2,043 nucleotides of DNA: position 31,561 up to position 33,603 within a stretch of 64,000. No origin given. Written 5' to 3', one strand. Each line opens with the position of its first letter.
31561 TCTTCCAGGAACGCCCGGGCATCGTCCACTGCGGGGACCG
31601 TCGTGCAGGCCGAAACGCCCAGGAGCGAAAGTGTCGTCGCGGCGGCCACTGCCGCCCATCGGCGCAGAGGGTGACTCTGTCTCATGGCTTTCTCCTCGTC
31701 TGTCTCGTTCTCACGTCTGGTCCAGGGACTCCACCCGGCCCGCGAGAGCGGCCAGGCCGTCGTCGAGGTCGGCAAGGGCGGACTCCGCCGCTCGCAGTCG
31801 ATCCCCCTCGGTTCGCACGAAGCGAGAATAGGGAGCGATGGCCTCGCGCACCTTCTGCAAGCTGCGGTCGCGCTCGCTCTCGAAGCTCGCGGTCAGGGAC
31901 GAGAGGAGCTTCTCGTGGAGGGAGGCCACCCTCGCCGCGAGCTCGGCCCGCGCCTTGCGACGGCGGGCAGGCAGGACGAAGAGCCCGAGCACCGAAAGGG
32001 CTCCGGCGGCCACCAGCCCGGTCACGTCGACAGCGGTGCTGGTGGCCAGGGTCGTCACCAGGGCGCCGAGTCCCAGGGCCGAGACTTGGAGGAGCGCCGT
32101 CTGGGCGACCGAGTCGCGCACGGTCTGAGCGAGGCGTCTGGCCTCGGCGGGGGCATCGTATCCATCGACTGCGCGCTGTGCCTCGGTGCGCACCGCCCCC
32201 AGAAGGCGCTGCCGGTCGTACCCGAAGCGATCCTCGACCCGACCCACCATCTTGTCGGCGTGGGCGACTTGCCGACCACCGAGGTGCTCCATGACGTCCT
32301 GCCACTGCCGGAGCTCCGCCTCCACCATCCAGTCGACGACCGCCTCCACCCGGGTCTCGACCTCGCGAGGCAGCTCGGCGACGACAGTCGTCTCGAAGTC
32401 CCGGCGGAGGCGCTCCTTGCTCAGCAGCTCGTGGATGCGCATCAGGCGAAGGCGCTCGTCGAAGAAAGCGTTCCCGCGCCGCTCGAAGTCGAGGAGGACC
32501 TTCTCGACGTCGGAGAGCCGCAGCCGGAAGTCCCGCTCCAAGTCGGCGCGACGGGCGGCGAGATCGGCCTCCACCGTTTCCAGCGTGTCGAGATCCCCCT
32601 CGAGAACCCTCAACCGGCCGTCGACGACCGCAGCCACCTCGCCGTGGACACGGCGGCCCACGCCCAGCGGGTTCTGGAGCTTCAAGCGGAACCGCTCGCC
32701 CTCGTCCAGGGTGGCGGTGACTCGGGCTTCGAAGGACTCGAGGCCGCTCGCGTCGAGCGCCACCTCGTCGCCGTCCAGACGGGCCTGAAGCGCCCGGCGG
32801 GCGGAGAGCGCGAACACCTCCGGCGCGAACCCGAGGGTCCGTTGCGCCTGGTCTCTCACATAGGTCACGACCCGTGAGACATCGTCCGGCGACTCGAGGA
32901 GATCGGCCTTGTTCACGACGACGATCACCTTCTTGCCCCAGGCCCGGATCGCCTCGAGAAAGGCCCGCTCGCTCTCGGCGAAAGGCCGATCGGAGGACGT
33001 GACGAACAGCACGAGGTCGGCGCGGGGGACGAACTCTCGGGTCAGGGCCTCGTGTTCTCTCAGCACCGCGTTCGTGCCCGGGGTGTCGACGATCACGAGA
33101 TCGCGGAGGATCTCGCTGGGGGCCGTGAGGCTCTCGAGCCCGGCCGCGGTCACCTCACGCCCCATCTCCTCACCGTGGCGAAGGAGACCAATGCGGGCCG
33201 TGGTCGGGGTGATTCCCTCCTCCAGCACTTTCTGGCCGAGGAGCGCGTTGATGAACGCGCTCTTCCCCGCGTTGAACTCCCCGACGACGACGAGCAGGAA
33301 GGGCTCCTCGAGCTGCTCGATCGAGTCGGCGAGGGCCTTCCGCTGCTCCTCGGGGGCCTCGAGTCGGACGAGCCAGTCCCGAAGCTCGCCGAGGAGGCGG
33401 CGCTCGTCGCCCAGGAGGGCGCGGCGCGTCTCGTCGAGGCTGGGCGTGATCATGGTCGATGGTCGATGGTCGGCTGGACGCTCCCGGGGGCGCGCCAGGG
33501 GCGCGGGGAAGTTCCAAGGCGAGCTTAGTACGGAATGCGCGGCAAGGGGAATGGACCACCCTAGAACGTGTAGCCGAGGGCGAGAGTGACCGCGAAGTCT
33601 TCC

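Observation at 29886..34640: Bacterial dynamin-like GTPase immediately upstream of a lipoprotein ACE-like M2 peptidase, with a DUF481 outer-membrane barrel upstream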

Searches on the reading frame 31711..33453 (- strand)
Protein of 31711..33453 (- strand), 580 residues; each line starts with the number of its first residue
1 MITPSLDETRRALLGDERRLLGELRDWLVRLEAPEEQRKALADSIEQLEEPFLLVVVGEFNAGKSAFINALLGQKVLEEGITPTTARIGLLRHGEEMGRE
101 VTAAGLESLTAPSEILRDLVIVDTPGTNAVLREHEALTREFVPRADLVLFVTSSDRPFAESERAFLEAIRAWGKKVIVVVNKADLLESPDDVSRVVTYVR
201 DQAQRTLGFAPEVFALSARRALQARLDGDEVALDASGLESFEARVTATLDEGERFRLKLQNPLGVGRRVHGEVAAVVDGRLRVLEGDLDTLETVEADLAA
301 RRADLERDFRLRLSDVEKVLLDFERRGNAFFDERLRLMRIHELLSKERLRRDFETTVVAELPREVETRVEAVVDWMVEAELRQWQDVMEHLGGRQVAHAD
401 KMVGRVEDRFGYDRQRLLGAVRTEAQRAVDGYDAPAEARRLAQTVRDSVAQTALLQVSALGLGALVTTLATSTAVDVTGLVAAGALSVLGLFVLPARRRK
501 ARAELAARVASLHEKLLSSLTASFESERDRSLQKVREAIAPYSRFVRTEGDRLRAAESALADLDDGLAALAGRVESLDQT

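Call 6: search_protein_families(library=pfam, proteins=[window:31711-33453:-], max_evalue=0.01)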
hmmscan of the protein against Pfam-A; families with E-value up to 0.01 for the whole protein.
window:31711-33453:- (580 aa): 8 families
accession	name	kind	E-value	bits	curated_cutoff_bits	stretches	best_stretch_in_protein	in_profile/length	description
PF00350.29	Dynamin_N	-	3.2e-25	89.5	27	2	107-182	91-167/168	Dynamin family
PF01926.29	MMR_HSR1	-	7e-13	49.1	21.9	1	55-182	3-113/113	50S ribosome-binding GTPase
PF00009.33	GTP_EFTU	-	1.8e-08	34.6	26.5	1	54-221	6-172/188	Elongation factor Tu GTP binding domain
PF03193.22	RsgA_GTPase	-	6.9e-08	32.9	30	1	34-129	89-170/174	RsgA GTPase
PF04548.22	AIG1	-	1.2e-05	25.2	27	1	54-202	3-141/212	AIG1 family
PF21808.2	Dynamin-like_hel_bact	-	0.00062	19.5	28.3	0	221-294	1-73/373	Bacterial dynamin-like protein, helical domain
PF02421.24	FeoB_N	-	0.00072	19.5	27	0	117-188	47-120/156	Ferrous iron transport protein B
PF00735.24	Septin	-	0.0057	16.4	26.2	0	52-126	5-71/280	Septin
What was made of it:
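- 31711..33453 (-): Solitary bacterial dynamin-like protein (BDLP/mitofusin class), 580 aa. Pfam Dynamin_N 89.5 bits (call 6).
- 32794..33306 (-): GTPase domain of the BDLP (about aa 50-220): G1 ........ (aa 58-65), G3 DTPG (aa 123-126), G4 NKxD (aa 181-184). Pfam Dynamin_N, MMR_HSR1 and GTP_EFTU stretches (call 6).
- On Dynamin superfamily / bacterial dynamin-like proteins: Dynamin_N 89.5 bits against a cut-off of 27 (call 6).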

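Call 7: search_protein_families(library=ncbifam, proteins=[window:31711-33453:-], max_evalue=0.01)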
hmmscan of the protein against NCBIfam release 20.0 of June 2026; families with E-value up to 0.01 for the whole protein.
window:31711-33453:- (580 aa): 21 families
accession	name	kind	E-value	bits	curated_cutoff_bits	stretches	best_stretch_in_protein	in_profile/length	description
NF052648.1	DynmDynABac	equivalog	4.2e-20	71.3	1600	2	21-93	579-652/1187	dynamin GTPase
NF000908.1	PRK00089.1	equivalog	4.1e-14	52.6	237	2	119-219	53-151/291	GTPase Era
TIGR03594.1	GTPase_EngA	equivalog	1.5e-12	47.3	306.7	2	119-193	50-128/432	ribosome biogenesis GTPase Der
TIGR00231.1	small_GTP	domain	8.9e-11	41.8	42.5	1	53-196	5-132/164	GTP-binding protein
TIGR03918.1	GTP_HydF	equivalog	3.9e-09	35.8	325.55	1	119-192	58-134/392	[FeFe] hydrogenase H-cluster maturation GTPase HydF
TIGR00450.1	mnmE_trmE_thdF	equivalog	7.1e-09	35.3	252.6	1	42-74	197-232/446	tRNA uridine-5-carboxymethylaminomethyl(34) synthesis GTPase MnmE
TIGR03597.1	GTPase_YqeH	equivalog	5.5e-08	32.4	297.4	1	39-81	143-186/361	ribosome biogenesis GTPase YqeH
NF049994.1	slr1306_fam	domain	2.2e-07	29.8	490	1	117-208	138-227/470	slr1306 family protein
TIGR00436.1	era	equivalog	3.7e-07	29.8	116.25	0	119-197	50-130/270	GTPase Era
TIGR03596.1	GTPase_YlqF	equivalog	7.1e-07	28.9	208.2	1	48-86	115-153/276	ribosome biogenesis GTPase YlqF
NF007368.0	PRK09866.1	equivalog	7.7e-07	27.8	1146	1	51-94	69-112/742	clamp-binding protein CrfC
NF007071.0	PRK09518.1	equivalog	9e-06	24.5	953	0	138-221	520-600/706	bifunctional cytidylate kinase/GTPase Der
TIGR03598.1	GTPase_YsxC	equivalog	2.1e-05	24.3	124.45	0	55-77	22-44/186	ribosome biogenesis GTP-binding protein YihA/YsxC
NF002828.0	PRK03003.1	equivalog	4.7e-05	22.2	631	0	138-245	289-390/477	ribosome biogenesis GTPase Der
TIGR03156.1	GTP_HflX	equivalog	0.00011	21.3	216.75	0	18-79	157-217/351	GTPase HflX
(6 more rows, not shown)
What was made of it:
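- Closest known: LeoA/LeoBC dynamins. Different: Far below the NCBIfam LeoA cut-off (call 7).
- NCBIfam LeoA/HP0731 model: 19.9 bits against a cut-off of 325 (call 7).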

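Call 10: find_homologous_proteins(query=window:31714-33453:-, max_evalue=0.00001)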
Query window:31714-33453:- (580 aa): 7989 proteins with E <= 0.00001 among 8000 candidates; the best 120 are listed.
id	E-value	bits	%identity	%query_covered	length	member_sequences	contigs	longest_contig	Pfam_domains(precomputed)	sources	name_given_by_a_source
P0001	0.0e+0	1203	100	100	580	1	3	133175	PF01926.30,PF00350.30,PF00009.34,PF03193.23,PF04548.23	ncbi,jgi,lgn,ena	-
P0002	0.0e+0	1191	99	100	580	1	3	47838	PF01926.30,PF00350.30,PF00009.34,PF03193.23,PF04548.23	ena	-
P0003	0.0e+0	1172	98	100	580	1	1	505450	PF01926.30,PF00350.30,PF00009.34,PF03193.23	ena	-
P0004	0.0e+0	1171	97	100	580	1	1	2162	PF01926.30,PF00350.30,PF00009.34,PF03193.23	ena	-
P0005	0.0e+0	1156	96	100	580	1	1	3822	PF01926.30,PF00350.30,PF00009.34,PF03193.23,PF21808.3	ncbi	-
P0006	0.0e+0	1148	96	100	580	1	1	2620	PF01926.30,PF00350.30,PF00009.34,PF03193.23,PF04548.23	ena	-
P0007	0.0e+0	1067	88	100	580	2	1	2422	PF01926.30,PF00350.30,PF00009.34,PF03193.23,PF04548.23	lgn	-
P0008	0.0e+0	1032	86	100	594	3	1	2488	PF01926.30,PF00350.30,PF00009.34,PF03193.23,PF04548.23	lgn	-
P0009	0.0e+0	1032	85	100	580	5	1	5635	PF01926.30,PF00350.30,PF00009.34,PF03193.23,PF21808.3,PF04548.23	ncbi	-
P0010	5.1e-298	1007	84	99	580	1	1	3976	PF01926.30,PF00350.30,PF00009.34,PF03193.23,PF21808.3,PF04548.23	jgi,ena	-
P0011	8.9e-298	1006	84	99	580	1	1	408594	PF01926.30,PF00350.30,PF00009.34,PF03193.23,PF21808.3,PF04548.23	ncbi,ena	-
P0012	6.3e-295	997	83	100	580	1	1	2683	PF01926.30,PF00350.30,PF00009.34,PF03193.23,PF21808.3,PF04548.23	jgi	jgi:small GTP-binding protein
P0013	1.1e-293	993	82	100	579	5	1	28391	PF01926.30,PF00350.30,PF00009.34,PF03193.23,PF04548.23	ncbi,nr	ncbi:MAG: dynamin family protein [Acidobacteria bacterium]|nr:dynamin family protein [Acidobacteriot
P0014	2.6e-293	992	84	99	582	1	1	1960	PF01926.30,PF00350.30,PF00009.34,PF03193.23,PF04548.23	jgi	jgi:small GTP-binding protein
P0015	4.2e-292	988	83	99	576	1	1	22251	PF01926.30,PF00350.30,PF00009.34,PF03193.23,PF04548.23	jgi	jgi:small GTP-binding protein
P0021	1.8e-289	979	81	100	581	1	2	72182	PF01926.30,PF00350.30,PF00009.34,PF03193.23,PF21808.3,PF04548.23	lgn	-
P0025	3.8e-287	971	81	100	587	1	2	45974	PF01926.30,PF00350.30,PF02421.25,PF00009.34,PF03193.23,PF21808.3,PF04548.23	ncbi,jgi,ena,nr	ncbi:MAG: dynamin family protein [Acidobacteria bacterium]|jgi:small GTP-binding protein|nr:dynamin 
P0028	3.2e-286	968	81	99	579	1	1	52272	PF01926.30,PF00350.30,PF00009.34,PF03193.23,PF21808.3,PF04548.23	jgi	jgi:small GTP-binding protein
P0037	1.5e-261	887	74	99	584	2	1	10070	PF01926.30,PF00350.30,PF02421.25,PF00009.34,PF03193.23,PF21808.3,PF04548.23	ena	-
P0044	2.1e-252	857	74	99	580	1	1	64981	PF01926.30,PF00350.30,PF00009.34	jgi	jgi:small GTP-binding protein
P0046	5.4e-247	839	71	99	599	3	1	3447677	PF01926.30,PF00350.30,PF02421.25,PF00009.34,PF03193.23,PF04548.23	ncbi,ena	-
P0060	2.7e-234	797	69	99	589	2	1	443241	PF01926.30,PF00350.30,PF02421.25,PF00009.34,PF03193.23,PF21808.3,PF04548.23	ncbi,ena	-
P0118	3.9e-211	720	62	99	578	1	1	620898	PF01926.30,PF00350.30,PF02421.25,PF00009.34,PF03193.23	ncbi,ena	-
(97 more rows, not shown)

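Call 13: find_related_loci(query=A1, collection=genome_contigs, flank=10000)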
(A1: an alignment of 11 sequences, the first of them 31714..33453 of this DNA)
Query A1 (580 aa) in genome_contigs; peptide patterns used: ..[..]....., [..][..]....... (x = any residue, [..] = any of these).
599 stretches matched a pattern (row limit reached: there are more); 593 encode a relative of the query (tblastn E <= 1e-3); the best 80 are kept; 80 distinct loci.
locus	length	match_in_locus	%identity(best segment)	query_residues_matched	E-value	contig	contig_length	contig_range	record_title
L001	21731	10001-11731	50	1-577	0e+0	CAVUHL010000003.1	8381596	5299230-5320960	MAG: uncultured Holophagales bacterium isolate MFD01916.bin.1.17 genome assembly, contig: contig_1998, whole genome shot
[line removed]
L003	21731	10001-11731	51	1-577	0e+0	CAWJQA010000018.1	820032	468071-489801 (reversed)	MAG: uncultured Holophagales bacterium isolate MFD02979.bin.2.191 genome assembly, contig: contig_70670, whole genome sh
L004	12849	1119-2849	51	1-577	0e+0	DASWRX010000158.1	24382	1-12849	MAG TPA_asm: Thermoanaerobaculia bacterium isolate SMAG_U3534 k141_844267, whole genome shotgun sequence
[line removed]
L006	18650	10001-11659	54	1-553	0e+0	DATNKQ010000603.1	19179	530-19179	MAG TPA_asm: Thermoanaerobaculia bacterium isolate SMAG_U11429 k141_780449, whole genome shotgun sequence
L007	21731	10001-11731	52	1-577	0e+0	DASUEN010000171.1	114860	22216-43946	MAG TPA_asm: Thermoanaerobaculia bacterium isolate SMAG_U1354 k141_1485486, whole genome shotgun sequence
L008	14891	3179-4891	51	6-576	0e+0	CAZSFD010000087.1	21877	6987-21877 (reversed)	MAG TPA_asm: uncultured Anaerolineaceae bacterium isolate binchicken_co274_165 genome assembly, contig: NODE_6170_length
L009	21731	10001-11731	51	1-577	0e+0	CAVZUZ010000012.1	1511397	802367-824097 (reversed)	MAG: Thermoanaerobaculaceae bacterium isolate MFD06742.bin.2.42 genome assembly, contig: contig_23422, whole genome shot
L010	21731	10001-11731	50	1-577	0e+0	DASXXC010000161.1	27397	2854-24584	MAG TPA_asm: Thermoanaerobaculia bacterium isolate SMAG_U4788 k141_208851, whole genome shotgun sequence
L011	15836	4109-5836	49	1-577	0e+0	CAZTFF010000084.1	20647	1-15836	MAG TPA_asm: uncultured Caldilineaceae bacterium isolate binchicken_co17_31 genome assembly, contig: NODE_6533_length_20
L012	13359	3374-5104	51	1-577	1e-179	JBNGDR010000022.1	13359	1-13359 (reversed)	MAG: Anaerolineae bacterium isolate E05-034 bin59_IDBA_re-assembly_contigs.fa-22, whole genome shotgun sequence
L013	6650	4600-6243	53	31-577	0e+0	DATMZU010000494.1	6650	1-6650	MAG TPA_asm: Thermoanaerobaculia bacterium isolate SMAG_U11143 k141_2708760, whole genome shotgun sequence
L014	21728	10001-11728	50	1-576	5e-178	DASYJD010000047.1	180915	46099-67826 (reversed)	MAG TPA_asm: Thermoanaerobaculia bacterium isolate SMAG_U4286 k141_299941, whole genome shotgun sequence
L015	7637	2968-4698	49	1-577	6e-179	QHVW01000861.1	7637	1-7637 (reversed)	MAG: Acidobacteria bacterium isolate gp7 AA5 14_0903_05_20cm_scaffold_4582_curated, whole genome shotgun sequence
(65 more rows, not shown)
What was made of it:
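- Distant orthologues: 80 genome loci with dynamin 44-58% identical, from Holophagales, Thermoanaerobaculia, Vicinamibacterales, Bryobacterales, Anaerolineae and Caldilineaceae (call 13). The protein is a slowly evolving orthologue conserved across two phyla (44-58% identity, call 13).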

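Call 15: find_encoding_contigs(protein=P0003, flank=6000, max_places=3)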
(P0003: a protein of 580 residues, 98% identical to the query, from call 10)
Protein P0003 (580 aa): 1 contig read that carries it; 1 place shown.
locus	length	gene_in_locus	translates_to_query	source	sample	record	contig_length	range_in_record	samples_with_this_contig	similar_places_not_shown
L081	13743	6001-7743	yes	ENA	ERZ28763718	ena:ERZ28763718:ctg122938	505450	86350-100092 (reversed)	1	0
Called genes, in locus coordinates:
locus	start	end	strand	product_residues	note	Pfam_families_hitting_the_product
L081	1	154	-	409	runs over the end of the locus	PF21969:MGS_GT (weak)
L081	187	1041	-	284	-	PF00702:Hydrolase (faint), PF05116:S6PP (faint), PF08282:Hydrolase_3 (weak)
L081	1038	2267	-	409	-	-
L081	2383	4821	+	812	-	PF00999:Na_H_Exchanger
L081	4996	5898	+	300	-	PF04338:DUF481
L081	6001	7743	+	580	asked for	PF03193:RsgA_GTPase (faint), PF00009:GTP_EFTU, PF00350:Dynamin_N, PF01926:MMR_HSR1, PF00350:Dynamin_N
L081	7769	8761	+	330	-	PF01401:Peptidase_M2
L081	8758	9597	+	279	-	PF01401:Peptidase_M2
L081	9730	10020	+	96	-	-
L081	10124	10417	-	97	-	PF21082:MS_channel_3rd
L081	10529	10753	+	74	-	-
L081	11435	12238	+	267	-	-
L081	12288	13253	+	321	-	PF07730:HisKA_3, PF02518:HATPase_c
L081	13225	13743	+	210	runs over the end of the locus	PF00072:Response_reg, PF08281:Sigma70_r4_2, PF00196:GerE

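Call 16: find_encoding_contigs(protein=P0011, flank=6000, max_places=3)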
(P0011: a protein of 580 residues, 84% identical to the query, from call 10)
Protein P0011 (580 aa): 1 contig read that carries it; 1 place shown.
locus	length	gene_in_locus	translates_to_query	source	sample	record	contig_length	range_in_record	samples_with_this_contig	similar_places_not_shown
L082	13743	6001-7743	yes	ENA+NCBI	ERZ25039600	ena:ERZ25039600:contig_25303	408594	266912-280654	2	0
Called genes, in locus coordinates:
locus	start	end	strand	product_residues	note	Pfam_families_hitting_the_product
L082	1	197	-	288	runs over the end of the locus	PF08282:Hydrolase_3 (faint)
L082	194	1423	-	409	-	-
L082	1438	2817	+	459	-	PF00999:Na_H_Exchanger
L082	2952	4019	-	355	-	PF01699:Na_Ca_ex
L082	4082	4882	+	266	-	PF00520:Ion_trans, PF08016:PKD_channel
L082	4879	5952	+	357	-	PF04338:DUF481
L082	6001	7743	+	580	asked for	PF03193:RsgA_GTPase (faint), PF00009:GTP_EFTU (weak), PF00350:Dynamin_N, PF01926:MMR_HSR1, PF04548:AIG1 (weak), PF00350:Dynamin_N, PF21808:Dynamin-like_hel_bact (faint)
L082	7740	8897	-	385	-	PF02424:ApbE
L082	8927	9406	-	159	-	-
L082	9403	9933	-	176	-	-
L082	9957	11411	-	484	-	-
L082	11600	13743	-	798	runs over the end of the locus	PF00912:Transgly, PF00905:Transpeptidase (weak), PF06832:BiPBP_C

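Call 17: find_encoding_contigs(protein=P0021, flank=6000, max_places=3)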
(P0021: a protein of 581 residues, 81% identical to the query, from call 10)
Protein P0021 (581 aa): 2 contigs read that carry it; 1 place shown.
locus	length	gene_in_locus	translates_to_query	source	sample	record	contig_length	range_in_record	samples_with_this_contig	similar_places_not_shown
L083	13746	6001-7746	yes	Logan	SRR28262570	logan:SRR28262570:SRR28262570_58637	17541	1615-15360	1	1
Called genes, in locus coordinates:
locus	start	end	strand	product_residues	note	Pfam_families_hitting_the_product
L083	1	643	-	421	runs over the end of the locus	PF00535:Glycos_transf_2 (faint), PF21969:MGS_GT (weak)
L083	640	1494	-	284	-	PF05116:S6PP (faint), PF08282:Hydrolase_3, PF12710:HAD (faint)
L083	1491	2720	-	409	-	-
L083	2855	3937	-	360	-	PF01699:Na_Ca_ex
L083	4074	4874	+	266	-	PF00520:Ion_trans, PF08016:PKD_channel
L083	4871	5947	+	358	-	PF04338:DUF481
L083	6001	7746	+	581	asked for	PF03193:RsgA_GTPase (faint), PF00009:GTP_EFTU (weak), PF00350:Dynamin_N, PF01926:MMR_HSR1, PF04548:AIG1 (weak), PF00350:Dynamin_N, PF21808:Dynamin-like_hel_bact (faint)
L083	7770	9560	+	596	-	PF01401:Peptidase_M2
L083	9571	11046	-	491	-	PF01979:Amidohydro_1 (faint), PF07969:Amidohydro_3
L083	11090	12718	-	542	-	-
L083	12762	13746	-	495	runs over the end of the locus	PF00884:Sulfatase, PF01663:Phosphodiest, PF16347:SGSH_C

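Call 18: find_encoding_contigs(protein=P0044, flank=6000, max_places=2)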
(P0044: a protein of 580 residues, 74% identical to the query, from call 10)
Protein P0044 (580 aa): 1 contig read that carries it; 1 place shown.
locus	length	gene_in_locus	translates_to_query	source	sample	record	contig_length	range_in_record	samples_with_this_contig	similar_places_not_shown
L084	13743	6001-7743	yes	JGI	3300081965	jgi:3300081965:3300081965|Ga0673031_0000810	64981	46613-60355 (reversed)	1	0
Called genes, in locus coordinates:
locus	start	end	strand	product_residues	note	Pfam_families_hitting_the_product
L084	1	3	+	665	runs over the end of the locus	PF02446:Glyco_hydro_77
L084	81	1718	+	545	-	PF00128:Alpha-amylase, PF16657:Malt_amylase_C, PF23915:SusG_C (faint)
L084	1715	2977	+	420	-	-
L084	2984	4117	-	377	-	PF01699:Na_Ca_ex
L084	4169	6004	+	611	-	PF06480:FtsH_ext, PF00004:AAA, PF17862:AAA_lid_3, PF01434:Peptidase_M41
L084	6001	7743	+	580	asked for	PF00009:GTP_EFTU (weak), PF00350:Dynamin_N, PF01926:MMR_HSR1, PF00350:Dynamin_N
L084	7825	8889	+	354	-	PF13421:Band_7_1, PF01145:Band_7, PF12728:HTH_17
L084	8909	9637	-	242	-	-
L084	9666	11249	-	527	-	PF00069:Pkinase, PF07714:PK_Tyr_Ser-Thr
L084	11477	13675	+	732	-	PF16927:HisKA_7TM, PF00989:PAS, PF13426:PAS_9, PF00512:HisKA (weak), PF02518:HATPase_c, PF00072:Response_reg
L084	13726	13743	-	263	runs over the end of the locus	PF12146:Hydrolase_4, PF00561:Abhydrolase_1, PF12697:Abhydrolase_6, PF03096:Ndr, PF08386:Abhydrolase_4 (weak)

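Call 19: find_encoding_contigs(protein=P0046, flank=6000, max_places=2)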
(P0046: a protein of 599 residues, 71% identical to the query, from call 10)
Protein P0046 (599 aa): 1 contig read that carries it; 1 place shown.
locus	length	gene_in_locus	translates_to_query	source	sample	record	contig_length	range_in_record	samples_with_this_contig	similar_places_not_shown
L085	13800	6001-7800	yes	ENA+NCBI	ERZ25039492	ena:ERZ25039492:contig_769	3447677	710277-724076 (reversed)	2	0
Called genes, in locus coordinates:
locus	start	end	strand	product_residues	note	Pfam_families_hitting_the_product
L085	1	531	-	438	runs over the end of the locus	PF01979:Amidohydro_1, PF07969:Amidohydro_3 (weak)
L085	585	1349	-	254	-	PF00392:GntR, PF07729:FCD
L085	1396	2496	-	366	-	PF00294:PfkB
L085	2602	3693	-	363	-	PF01073:3Beta_HSD (weak), PF01370:Epimerase, PF07993:NAD_binding_4, PF16363:GDP_Man_Dehyd (weak)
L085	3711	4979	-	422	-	PF01321:Creatinase_N, PF00557:Peptidase_M24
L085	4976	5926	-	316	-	PF00762:Ferrochelatase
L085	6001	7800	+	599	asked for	PF03193:RsgA_GTPase (faint), PF00009:GTP_EFTU, PF00350:Dynamin_N, PF01926:MMR_HSR1, PF02421:FeoB_N (faint), PF04548:AIG1 (weak), PF00350:Dynamin_N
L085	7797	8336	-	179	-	PF01872:RibD_C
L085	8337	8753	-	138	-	PF00190:Cupin_1 (weak), PF07883:Cupin_2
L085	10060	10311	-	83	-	PF10387:DUF2442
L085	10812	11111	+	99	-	PF01548:DEDD_Tnp_IS110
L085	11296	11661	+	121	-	PF02371:Transposase_20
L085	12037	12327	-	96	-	PF05016:ParE_toxin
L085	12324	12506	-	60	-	-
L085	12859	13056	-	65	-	-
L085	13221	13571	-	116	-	-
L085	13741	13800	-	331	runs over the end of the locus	PF13495:Phage_int_SAM_4, PF00589:Phage_integrase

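Call 20: find_encoding_contigs(protein=P0060, flank=6000, max_places=2)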
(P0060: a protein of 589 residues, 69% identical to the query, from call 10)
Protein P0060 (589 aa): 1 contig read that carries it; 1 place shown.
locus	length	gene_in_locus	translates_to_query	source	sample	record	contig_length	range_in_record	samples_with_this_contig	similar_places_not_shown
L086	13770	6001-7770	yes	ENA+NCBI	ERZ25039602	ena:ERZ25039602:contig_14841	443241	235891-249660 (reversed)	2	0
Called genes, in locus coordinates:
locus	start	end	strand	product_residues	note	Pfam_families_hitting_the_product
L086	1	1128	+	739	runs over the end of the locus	PF07690:MFS_1 (weak), PF01564:Spermine_synth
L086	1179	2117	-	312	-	-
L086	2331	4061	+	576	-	-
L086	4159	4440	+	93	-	PF04341:DUF485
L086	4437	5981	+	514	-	PF00474:SSF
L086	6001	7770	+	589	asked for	PF03193:RsgA_GTPase (faint), PF00009:GTP_EFTU, PF00350:Dynamin_N, PF01926:MMR_HSR1, PF02421:FeoB_N (faint), PF04548:AIG1 (weak), PF00350:Dynamin_N, PF21808:Dynamin-like_hel_bact (faint)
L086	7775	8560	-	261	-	PF00561:Abhydrolase_1, PF12697:Abhydrolase_6, PF03096:Ndr, PF12146:Hydrolase_4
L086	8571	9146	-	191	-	PF00326:Peptidase_S9, PF00561:Abhydrolase_1 (faint), PF20434:BD-FAE (weak)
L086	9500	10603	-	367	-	PF26549:Tricorn_N, PF07676:PD40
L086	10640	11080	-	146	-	PF00583:Acetyltransf_1, PF13673:Acetyltransf_10, PF13508:Acetyltransf_7, PF14542:Acetyltransf_CG (weak)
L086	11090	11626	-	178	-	PF04376:ATE_N (weak), PF04377:ATE_C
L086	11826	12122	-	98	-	PF00950:ABC-3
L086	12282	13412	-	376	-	PF00005:ABC_tran, PF13304:AAA_21 (faint), PF00950:ABC-3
